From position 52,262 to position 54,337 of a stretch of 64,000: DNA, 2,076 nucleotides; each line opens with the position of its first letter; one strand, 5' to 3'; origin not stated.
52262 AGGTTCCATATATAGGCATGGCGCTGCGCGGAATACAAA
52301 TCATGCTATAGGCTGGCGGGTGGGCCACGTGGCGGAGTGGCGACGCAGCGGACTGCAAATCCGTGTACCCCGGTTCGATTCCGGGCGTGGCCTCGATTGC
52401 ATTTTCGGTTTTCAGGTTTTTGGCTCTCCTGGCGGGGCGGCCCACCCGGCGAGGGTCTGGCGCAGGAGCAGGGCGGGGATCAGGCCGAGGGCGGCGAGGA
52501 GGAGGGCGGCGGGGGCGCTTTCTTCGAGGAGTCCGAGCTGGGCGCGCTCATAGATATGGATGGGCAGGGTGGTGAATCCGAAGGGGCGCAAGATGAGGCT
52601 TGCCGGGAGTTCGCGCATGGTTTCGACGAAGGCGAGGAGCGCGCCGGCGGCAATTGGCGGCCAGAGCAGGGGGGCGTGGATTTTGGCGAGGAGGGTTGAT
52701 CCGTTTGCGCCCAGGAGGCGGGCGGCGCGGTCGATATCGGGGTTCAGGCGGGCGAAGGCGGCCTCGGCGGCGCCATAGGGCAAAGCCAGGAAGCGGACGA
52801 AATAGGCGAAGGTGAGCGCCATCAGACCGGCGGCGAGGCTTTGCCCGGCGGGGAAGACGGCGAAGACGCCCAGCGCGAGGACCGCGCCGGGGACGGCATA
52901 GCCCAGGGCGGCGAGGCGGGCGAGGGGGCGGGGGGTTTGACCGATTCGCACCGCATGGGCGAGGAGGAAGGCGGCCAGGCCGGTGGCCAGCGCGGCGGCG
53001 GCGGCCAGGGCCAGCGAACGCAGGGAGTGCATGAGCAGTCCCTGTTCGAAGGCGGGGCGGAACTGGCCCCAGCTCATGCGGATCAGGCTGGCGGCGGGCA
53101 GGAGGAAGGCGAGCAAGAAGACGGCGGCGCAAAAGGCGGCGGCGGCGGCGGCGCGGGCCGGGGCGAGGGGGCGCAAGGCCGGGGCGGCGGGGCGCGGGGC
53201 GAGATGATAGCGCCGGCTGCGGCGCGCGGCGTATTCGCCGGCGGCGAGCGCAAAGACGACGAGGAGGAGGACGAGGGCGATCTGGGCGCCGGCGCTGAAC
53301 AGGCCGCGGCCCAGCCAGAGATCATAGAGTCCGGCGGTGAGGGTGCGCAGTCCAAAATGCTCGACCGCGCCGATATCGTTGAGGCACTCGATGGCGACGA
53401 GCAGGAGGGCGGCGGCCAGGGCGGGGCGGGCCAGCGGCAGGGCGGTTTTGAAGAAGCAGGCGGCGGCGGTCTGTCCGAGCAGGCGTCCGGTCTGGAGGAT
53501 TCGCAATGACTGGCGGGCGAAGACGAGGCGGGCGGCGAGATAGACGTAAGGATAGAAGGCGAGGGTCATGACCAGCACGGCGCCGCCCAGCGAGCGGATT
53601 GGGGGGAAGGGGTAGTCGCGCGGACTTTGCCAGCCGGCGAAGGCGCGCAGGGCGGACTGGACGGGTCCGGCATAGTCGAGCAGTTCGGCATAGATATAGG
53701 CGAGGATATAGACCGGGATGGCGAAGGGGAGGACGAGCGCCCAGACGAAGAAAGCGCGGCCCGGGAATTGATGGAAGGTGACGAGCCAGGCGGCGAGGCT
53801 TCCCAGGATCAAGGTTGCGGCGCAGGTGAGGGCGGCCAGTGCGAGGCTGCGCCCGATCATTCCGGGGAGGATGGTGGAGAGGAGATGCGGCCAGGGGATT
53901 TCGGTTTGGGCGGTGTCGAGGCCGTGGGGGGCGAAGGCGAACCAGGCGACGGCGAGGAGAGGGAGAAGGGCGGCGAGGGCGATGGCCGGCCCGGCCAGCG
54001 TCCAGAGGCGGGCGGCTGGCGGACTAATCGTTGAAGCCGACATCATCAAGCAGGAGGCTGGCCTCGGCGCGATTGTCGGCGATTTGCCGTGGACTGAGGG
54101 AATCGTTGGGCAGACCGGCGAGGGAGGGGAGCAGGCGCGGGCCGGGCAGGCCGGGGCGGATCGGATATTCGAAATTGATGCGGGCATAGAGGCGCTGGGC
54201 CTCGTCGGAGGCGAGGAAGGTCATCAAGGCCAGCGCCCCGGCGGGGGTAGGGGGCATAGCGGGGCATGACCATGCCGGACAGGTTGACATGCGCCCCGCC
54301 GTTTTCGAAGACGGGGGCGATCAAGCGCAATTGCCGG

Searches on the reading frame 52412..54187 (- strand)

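Call 37: search_protein_families(library=ncbifam, proteins=[window:52412-54187:-], max_evalue=0.00001)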
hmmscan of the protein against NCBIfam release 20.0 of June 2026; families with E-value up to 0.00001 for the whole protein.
window:52412-54187:- (591 aa): 15 families
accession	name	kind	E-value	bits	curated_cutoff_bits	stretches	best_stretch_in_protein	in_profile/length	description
NF011624.0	PRK15050.1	equivalog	5.9e-21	74.8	247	2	69-309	35-273/297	2-aminoethylphosphonate ABC transporter permease subunit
TIGR03262.1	PhnU2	equivalog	4.2e-20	71.9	593.25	1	70-570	15-524/546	putative 2-aminoethylphosphonate ABC transporter permease subunit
TIGR02141.1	modB_ABC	equivalog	1.2e-16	61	182.6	2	456-570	81-197/208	molybdate ABC transporter permease subunit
TIGR03226.1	PhnU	equivalog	5.1e-16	59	283.45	2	474-567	198-288/311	2-aminoethylphosphonate ABC transporter permease subunit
NF007047.0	PRK09500.1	equivalog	1.5e-15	57.5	326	1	383-571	55-244/257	spermidine/putrescine ABC transporter permease PotC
TIGR00969.1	3a0106s02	subfamily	7.7e-14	51.8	240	1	68-275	26-218/272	sulfate ABC transporter permease subunit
NF040839.1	tungstate_WtpB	equivalog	2.9e-13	50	340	1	472-577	142-246/251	tungstate ABC transporter permease WtpB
TIGR01581.1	Mo_ABC_porter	hypoth_equivalog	9.2e-13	48.2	210.3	1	406-567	45-218/225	ABC transporter permease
NF006939.0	PRK09421.1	equivalog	1.6e-12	47.3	262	1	111-323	12-223/230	molybdate ABC transporter permease subunit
TIGR03255.1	PhnV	equivalog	2.1e-11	44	358.7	1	354-573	20-259/270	2-aminoethylphosphonate ABC transport system, membrane component PhnV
NF008620.0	PRK11602.1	equivalog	5.2e-09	35.7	442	1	71-276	32-222/291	sulfate/thiosulfate ABC transporter permease CysW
TIGR02140.1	permease_CysW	equivalog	8.6e-09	35.3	329.1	1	69-276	13-205/261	sulfate ABC transporter permease subunit CysW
NF007044.0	PRK09497.1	equivalog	1.2e-08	34.8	348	0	106-268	60-218/285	spermidine/putrescine ABC transporter permease PotB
NF008208.0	PRK10971.1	equivalog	4.6e-08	32.9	415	1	119-275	68-215/277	sulfate/thiosulfate ABC transporter permease CysT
NF007889.0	PRK10592.1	equivalog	1.1e-07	31.7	476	0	421-571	101-257/281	putrescine ABC transporter permease PotI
